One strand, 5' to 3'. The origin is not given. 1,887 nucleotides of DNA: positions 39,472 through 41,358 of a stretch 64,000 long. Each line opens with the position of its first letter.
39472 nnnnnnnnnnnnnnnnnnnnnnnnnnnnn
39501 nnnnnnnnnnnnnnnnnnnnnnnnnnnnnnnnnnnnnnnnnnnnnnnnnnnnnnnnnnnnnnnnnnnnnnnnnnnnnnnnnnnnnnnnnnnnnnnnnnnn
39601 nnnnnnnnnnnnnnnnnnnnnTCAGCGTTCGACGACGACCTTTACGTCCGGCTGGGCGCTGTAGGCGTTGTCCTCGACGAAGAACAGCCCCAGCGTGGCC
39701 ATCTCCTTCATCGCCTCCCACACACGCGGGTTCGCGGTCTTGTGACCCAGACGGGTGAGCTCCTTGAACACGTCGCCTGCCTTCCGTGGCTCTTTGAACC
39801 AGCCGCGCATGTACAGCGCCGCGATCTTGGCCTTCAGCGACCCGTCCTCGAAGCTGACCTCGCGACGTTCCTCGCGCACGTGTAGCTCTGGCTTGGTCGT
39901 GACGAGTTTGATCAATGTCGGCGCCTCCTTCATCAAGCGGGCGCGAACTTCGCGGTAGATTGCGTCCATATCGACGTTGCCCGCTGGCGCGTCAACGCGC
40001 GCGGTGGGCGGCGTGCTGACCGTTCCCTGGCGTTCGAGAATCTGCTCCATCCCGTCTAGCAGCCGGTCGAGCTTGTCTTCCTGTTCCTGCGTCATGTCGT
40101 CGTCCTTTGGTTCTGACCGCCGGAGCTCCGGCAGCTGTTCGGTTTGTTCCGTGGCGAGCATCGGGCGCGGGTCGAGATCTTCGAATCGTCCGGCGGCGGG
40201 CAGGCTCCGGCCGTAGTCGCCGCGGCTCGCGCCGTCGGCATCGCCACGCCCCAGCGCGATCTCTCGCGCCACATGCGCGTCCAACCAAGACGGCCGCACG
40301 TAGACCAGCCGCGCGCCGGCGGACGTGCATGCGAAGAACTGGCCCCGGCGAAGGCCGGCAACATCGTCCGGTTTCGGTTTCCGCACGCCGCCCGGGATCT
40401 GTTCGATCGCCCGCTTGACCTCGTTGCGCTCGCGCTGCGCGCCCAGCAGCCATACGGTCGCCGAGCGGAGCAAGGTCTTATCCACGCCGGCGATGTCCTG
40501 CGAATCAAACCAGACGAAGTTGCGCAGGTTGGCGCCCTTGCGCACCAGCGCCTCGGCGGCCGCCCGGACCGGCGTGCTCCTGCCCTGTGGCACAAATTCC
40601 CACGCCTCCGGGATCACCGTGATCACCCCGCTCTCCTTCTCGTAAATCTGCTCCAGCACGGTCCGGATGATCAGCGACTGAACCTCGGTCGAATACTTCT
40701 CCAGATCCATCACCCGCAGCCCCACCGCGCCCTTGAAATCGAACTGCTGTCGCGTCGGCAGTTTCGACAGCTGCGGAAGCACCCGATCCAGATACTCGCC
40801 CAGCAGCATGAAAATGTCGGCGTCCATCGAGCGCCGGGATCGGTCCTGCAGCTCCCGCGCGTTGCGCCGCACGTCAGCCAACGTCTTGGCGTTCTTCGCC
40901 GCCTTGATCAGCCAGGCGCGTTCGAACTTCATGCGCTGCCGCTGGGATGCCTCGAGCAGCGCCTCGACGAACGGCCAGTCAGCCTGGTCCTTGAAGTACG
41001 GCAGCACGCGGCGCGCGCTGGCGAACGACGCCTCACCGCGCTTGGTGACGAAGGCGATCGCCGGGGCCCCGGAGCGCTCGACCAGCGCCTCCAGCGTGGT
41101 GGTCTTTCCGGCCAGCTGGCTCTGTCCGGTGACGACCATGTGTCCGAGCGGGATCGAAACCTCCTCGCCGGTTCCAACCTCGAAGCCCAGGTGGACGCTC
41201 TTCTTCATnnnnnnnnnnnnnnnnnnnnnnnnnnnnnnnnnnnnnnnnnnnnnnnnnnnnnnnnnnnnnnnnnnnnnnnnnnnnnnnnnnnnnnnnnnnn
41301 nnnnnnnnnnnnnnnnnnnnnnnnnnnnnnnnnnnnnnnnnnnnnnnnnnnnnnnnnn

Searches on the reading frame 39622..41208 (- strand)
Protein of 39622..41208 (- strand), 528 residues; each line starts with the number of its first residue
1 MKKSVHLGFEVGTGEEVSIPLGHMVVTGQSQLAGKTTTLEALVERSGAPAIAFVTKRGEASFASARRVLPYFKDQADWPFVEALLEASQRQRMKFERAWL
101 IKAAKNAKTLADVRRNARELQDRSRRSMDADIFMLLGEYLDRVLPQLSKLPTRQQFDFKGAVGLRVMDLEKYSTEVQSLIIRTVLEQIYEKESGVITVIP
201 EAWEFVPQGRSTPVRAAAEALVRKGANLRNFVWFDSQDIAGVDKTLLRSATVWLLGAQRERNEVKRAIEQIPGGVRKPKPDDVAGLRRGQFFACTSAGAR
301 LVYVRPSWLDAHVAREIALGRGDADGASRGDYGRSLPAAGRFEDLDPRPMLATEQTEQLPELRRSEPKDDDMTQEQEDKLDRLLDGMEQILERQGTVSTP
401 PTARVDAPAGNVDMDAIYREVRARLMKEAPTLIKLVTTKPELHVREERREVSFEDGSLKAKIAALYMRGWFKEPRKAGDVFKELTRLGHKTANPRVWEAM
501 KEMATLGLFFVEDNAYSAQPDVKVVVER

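Call 18: search_protein_families(library=phrogs, proteins=[window:39622-41208:-], max_evalue=0.001)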
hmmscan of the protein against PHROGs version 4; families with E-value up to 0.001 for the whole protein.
window:39622-41208:- (528 aa): 1 family
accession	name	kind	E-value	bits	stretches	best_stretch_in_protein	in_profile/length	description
phrog_2666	-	head and packaging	0.00087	19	0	186-268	415-494/555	terminase large subunit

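Call 19: search_protein_families(library=pfam, proteins=[window:39622-41208:-], max_evalue=0.01)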
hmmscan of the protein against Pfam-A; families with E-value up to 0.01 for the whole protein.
window:39622-41208:- (528 aa): 0 families

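Call 54: search_solved_structures(query=window:39622-41208:-, max_evalue=1, show_alignments=1)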
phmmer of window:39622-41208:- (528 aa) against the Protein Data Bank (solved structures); distinct sequences matched with E-value up to 1: 1.
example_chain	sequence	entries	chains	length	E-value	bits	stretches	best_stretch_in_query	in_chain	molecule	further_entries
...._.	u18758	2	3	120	0.63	12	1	56-134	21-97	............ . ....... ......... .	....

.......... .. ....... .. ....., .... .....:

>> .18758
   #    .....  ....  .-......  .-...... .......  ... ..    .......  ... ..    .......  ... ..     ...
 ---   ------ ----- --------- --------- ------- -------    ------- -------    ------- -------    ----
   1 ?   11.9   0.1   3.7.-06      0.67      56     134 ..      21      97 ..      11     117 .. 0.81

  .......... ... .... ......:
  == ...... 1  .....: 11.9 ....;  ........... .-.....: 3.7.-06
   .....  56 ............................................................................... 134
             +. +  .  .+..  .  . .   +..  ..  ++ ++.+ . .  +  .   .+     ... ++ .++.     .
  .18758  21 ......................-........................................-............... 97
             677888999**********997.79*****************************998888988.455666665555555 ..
